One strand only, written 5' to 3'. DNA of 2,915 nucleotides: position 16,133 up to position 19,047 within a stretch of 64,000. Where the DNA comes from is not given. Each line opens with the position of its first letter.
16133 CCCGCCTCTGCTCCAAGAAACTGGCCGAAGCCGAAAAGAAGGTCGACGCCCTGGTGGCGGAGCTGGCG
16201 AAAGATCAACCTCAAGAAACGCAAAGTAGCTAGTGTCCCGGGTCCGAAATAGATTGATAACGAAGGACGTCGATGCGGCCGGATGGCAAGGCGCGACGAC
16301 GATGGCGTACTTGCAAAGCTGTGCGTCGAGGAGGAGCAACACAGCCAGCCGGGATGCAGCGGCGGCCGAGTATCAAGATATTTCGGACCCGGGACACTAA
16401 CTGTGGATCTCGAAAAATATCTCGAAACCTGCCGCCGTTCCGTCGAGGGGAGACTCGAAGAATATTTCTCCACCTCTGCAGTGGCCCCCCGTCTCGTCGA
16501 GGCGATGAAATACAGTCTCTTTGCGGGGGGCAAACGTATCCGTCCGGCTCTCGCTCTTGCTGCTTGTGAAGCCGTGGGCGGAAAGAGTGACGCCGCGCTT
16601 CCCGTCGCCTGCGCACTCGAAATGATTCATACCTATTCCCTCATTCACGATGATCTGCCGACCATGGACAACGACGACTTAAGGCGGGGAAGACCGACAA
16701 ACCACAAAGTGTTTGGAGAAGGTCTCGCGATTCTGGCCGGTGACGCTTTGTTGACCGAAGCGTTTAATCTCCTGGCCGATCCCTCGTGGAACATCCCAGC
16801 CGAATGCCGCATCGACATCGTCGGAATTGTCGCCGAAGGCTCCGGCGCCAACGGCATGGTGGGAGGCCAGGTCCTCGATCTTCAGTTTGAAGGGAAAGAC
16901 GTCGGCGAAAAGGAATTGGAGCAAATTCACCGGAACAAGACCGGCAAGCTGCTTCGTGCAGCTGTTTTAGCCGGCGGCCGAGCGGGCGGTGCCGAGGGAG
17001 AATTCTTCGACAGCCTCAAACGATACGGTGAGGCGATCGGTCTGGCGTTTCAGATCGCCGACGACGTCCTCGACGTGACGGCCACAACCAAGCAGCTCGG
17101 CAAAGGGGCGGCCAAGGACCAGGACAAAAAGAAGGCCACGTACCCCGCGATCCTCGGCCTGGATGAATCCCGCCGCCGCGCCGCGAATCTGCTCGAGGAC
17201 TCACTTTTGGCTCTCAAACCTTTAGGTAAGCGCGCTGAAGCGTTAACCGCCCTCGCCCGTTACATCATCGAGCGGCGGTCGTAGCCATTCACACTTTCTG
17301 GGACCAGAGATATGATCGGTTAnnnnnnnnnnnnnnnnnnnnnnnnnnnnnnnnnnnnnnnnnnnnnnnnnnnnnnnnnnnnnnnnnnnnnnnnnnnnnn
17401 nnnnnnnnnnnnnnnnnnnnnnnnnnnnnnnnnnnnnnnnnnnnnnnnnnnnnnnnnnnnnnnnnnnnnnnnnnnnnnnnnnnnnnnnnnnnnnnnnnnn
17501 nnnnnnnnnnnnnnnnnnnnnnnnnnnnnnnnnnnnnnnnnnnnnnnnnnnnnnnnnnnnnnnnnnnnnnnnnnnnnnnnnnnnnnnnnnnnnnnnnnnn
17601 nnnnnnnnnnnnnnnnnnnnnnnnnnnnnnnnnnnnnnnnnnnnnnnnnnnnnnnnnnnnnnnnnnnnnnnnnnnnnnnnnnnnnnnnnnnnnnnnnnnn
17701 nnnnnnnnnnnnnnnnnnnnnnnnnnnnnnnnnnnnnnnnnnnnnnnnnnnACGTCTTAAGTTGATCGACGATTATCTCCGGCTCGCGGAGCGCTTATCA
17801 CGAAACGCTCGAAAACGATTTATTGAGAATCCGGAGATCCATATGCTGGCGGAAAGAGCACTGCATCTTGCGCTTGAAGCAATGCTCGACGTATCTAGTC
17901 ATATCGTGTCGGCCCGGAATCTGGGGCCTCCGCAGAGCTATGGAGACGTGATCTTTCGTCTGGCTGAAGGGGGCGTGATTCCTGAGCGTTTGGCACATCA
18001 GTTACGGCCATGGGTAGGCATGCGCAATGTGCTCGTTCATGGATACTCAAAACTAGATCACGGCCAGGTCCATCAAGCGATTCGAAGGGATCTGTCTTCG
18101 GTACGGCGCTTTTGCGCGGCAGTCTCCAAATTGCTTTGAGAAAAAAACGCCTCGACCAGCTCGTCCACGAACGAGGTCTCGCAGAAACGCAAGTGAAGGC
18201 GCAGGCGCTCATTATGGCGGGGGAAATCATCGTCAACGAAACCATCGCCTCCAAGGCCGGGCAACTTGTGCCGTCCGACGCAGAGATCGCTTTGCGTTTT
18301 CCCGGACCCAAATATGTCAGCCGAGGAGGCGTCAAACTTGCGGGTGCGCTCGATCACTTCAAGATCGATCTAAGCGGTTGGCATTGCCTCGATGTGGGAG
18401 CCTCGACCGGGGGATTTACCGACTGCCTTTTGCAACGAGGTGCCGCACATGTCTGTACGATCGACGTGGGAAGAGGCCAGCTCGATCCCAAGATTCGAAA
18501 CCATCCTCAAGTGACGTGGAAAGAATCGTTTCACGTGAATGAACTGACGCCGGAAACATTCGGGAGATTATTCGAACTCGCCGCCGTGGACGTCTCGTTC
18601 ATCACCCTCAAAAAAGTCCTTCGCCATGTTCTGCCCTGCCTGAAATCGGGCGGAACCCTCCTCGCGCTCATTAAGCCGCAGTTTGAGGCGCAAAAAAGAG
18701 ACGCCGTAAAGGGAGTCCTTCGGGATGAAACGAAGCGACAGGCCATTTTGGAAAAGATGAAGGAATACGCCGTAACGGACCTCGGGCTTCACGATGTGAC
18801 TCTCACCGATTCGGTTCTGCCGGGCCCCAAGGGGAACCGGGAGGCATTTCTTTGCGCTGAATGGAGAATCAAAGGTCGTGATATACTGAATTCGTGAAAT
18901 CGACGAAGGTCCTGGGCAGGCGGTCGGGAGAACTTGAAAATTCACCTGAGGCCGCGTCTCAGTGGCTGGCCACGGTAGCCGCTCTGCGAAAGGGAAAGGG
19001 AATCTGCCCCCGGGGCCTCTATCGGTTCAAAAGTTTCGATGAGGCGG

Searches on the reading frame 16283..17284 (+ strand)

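Call 35: search_protein_families(library=pfam, proteins=[window:16283-17284:+], max_evalue=0.0001)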
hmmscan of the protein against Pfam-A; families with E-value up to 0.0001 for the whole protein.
window:16283-17284:+ (333 aa): 1 family
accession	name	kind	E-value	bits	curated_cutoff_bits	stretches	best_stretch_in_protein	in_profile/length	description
PF00348.22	polyprenyl_synt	-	1.5e-60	205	27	1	70-306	3-232/251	Polyprenyl synthetase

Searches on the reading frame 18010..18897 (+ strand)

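Call 36: search_protein_families(library=pfam, proteins=[window:18010-18897:+], max_evalue=0.0001)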
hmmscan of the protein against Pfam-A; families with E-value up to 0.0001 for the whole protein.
window:18010-18897:+ (295 aa): 2 families
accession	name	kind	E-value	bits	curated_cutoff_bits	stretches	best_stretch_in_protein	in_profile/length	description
PF01728.25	FtsJ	-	2.7e-32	112.6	24.1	1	102-283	1-179/181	FtsJ-like methyltransferase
PF01479.30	S4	-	4.7e-08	33.1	22.8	1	47-93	2-48/48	S4 domain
